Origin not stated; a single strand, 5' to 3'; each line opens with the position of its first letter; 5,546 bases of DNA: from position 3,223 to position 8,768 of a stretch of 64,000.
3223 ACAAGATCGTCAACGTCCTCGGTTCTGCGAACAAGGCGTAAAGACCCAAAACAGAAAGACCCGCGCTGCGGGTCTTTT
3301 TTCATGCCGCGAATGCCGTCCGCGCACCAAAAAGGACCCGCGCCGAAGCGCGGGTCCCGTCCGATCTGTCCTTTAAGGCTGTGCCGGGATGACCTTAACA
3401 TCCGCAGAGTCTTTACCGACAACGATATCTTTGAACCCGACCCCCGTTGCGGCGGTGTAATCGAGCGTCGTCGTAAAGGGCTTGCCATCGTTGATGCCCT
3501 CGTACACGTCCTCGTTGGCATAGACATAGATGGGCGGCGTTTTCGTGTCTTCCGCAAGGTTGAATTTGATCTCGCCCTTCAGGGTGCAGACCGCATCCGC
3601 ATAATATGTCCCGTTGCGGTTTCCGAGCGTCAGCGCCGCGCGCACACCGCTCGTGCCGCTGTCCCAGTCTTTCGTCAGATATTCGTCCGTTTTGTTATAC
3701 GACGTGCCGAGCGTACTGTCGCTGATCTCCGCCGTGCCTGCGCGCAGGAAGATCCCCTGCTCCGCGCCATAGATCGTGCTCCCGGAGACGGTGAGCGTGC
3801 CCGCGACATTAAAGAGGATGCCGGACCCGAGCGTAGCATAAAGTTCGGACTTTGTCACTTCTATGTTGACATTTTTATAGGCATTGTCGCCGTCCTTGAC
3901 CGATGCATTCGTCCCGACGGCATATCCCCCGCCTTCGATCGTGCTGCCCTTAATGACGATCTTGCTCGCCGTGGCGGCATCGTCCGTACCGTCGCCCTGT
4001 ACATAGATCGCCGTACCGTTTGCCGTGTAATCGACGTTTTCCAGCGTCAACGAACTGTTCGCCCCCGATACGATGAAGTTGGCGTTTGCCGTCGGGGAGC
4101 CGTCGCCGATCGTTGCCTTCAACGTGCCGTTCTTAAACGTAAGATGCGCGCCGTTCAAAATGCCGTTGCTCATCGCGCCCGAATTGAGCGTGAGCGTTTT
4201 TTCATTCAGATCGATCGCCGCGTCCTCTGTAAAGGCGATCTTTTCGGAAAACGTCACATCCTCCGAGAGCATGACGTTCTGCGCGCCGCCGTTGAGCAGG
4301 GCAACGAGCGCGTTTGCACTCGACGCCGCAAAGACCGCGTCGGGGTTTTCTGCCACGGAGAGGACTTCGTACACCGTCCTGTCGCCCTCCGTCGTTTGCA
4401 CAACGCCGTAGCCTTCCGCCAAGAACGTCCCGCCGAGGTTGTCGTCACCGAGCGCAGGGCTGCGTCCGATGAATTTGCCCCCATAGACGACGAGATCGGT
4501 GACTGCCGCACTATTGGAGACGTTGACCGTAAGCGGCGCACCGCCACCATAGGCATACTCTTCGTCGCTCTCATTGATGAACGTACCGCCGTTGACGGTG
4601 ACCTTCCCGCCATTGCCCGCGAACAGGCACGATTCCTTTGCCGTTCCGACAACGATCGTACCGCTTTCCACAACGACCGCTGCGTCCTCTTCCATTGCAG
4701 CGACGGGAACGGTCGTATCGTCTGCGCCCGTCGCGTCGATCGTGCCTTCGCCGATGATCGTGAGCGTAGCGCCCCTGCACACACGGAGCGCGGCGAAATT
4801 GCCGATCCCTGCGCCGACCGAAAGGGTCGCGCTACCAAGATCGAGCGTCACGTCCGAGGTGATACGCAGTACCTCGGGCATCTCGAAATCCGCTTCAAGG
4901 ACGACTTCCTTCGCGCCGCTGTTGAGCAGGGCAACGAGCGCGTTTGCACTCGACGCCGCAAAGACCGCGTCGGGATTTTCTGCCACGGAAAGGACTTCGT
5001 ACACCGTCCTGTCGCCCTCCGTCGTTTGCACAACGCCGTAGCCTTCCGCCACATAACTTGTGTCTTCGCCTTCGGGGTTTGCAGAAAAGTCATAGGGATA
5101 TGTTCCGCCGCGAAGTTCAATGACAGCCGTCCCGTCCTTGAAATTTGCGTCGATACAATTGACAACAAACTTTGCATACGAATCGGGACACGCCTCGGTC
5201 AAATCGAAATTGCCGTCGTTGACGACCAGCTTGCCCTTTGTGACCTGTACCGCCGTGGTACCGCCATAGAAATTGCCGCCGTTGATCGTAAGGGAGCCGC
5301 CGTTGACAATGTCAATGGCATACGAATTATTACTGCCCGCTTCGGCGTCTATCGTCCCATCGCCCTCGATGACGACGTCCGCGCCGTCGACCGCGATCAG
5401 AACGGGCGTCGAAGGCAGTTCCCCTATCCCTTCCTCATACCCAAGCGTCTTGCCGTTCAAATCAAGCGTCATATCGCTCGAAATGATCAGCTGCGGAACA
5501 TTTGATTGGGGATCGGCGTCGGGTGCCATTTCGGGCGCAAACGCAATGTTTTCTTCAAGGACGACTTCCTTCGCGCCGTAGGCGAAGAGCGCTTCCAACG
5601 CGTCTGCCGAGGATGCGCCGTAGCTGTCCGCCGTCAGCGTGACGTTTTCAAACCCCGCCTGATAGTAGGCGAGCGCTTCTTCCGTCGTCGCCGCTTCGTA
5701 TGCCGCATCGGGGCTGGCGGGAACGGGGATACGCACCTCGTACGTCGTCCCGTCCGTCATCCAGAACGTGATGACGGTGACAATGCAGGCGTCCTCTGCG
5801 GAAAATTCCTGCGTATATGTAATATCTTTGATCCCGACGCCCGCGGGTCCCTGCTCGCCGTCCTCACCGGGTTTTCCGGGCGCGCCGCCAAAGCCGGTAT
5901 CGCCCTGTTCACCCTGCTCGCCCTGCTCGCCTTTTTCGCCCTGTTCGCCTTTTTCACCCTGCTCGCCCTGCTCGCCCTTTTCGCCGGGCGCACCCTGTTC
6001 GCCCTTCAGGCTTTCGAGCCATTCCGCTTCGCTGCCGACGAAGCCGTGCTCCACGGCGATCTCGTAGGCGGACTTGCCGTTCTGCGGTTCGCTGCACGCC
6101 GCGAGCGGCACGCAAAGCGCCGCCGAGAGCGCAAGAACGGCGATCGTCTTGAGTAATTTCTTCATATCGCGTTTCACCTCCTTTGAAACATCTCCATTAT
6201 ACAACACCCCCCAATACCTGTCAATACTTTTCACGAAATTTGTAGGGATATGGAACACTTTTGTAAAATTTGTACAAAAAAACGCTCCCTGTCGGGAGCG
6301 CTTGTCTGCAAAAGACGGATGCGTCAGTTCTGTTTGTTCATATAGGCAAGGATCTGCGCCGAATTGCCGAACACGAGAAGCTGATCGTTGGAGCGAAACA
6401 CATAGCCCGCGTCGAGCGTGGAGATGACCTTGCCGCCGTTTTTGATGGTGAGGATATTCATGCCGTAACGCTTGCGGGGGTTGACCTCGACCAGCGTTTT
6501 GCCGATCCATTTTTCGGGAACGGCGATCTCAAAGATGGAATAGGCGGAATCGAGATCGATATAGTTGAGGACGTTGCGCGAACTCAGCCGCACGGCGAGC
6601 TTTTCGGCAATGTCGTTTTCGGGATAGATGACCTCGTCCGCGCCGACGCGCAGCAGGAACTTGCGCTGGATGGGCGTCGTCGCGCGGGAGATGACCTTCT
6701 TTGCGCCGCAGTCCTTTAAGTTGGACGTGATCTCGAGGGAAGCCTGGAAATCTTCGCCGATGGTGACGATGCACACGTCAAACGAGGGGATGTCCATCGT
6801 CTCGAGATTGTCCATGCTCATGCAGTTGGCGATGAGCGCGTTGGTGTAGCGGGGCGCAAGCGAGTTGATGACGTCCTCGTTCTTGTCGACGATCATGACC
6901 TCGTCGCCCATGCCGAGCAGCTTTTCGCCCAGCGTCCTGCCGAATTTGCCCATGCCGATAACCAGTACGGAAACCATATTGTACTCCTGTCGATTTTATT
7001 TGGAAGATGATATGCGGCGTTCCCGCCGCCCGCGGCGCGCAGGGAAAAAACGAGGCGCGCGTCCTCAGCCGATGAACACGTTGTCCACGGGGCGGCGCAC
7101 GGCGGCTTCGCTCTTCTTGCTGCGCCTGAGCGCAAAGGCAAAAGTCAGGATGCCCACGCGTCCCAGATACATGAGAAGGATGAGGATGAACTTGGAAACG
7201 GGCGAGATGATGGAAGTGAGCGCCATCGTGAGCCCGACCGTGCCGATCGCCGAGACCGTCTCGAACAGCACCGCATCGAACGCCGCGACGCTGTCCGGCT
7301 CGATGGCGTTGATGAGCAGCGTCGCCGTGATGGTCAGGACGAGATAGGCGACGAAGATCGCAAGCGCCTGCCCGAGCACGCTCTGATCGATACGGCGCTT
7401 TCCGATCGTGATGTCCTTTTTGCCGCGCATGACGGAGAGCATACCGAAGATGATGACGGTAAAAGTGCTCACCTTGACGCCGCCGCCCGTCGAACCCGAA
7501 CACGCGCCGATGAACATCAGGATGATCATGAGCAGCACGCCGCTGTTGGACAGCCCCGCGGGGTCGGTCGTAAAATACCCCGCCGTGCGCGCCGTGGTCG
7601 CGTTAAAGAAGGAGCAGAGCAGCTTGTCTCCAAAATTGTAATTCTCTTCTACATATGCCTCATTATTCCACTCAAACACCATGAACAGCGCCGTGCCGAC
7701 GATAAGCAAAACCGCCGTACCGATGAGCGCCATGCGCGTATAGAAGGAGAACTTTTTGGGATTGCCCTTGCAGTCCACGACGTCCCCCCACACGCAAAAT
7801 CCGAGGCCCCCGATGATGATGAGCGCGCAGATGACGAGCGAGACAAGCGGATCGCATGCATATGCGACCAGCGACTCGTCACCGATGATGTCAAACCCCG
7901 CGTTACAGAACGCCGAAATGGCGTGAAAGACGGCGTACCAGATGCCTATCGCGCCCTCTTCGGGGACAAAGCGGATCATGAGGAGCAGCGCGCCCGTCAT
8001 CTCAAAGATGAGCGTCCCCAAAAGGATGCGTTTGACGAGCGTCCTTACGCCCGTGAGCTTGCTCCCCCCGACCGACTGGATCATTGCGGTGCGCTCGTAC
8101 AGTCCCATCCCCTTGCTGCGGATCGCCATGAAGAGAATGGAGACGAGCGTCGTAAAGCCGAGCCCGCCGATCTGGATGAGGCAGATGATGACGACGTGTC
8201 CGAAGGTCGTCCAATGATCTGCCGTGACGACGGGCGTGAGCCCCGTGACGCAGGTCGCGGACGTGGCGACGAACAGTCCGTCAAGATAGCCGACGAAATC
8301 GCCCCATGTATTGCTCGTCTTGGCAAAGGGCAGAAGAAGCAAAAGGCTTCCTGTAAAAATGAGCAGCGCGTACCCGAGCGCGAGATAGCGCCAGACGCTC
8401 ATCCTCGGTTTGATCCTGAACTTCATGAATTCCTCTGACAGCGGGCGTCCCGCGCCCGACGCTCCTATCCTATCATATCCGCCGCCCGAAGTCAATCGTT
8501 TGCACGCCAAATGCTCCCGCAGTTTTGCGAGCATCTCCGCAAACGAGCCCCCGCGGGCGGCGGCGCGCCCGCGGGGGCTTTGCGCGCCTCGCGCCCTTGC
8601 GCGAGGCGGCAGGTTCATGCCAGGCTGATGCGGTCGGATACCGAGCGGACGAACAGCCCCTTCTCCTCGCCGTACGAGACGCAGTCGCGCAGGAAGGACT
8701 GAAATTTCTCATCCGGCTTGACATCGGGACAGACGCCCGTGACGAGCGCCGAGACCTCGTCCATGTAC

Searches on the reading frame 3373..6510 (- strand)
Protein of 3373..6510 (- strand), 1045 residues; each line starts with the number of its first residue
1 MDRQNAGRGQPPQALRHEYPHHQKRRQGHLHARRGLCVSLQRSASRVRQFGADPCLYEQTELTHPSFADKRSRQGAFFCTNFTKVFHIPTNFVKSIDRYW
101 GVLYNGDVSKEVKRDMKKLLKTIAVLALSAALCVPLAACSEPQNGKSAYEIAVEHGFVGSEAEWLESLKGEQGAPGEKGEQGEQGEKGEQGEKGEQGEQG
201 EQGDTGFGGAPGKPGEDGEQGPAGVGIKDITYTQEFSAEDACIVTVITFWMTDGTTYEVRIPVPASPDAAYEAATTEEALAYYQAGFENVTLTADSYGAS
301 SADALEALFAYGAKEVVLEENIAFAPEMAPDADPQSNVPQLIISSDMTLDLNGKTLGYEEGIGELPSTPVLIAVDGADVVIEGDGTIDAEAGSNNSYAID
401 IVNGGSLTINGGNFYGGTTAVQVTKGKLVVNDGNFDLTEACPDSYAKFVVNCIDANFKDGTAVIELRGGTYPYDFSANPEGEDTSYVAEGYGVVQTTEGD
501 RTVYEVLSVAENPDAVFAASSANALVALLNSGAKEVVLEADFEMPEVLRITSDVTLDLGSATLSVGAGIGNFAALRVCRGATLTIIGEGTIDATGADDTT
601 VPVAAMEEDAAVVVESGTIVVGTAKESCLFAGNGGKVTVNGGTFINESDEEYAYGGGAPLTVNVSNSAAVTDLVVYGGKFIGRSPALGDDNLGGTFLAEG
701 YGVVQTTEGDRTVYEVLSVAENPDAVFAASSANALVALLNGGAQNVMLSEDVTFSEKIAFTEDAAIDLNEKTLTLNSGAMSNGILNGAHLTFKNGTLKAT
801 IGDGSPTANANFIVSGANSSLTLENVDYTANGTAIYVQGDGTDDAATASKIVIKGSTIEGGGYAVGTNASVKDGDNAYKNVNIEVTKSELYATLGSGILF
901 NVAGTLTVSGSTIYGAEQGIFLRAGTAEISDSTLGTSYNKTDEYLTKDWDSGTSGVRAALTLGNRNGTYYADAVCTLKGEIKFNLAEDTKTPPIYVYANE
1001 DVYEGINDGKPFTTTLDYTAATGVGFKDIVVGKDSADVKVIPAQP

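Call 27: search_protein_families(library=pfam, proteins=[window:3373-6510:-], max_evalue=0.0001)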
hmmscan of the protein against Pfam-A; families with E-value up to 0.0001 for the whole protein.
window:3373-6510:- (1045 aa): 1 family
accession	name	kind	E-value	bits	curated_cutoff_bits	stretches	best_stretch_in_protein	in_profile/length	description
PF01391.23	Collagen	-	8.5e-09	35.5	27.2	1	170-224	4-58/60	Collagen triple helix repeat (20 copies)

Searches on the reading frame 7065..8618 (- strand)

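Call 27: search_protein_families(library=pfam, proteins=[window:7065-8618:-], max_evalue=0.0001)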
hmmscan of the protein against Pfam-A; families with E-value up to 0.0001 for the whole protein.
window:7065-8618:- (517 aa): 1 family
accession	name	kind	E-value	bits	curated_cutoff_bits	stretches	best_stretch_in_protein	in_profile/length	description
PF02386.22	TrkH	-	5.7e-55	187.2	27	1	108-498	60-491/502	Cation transport protein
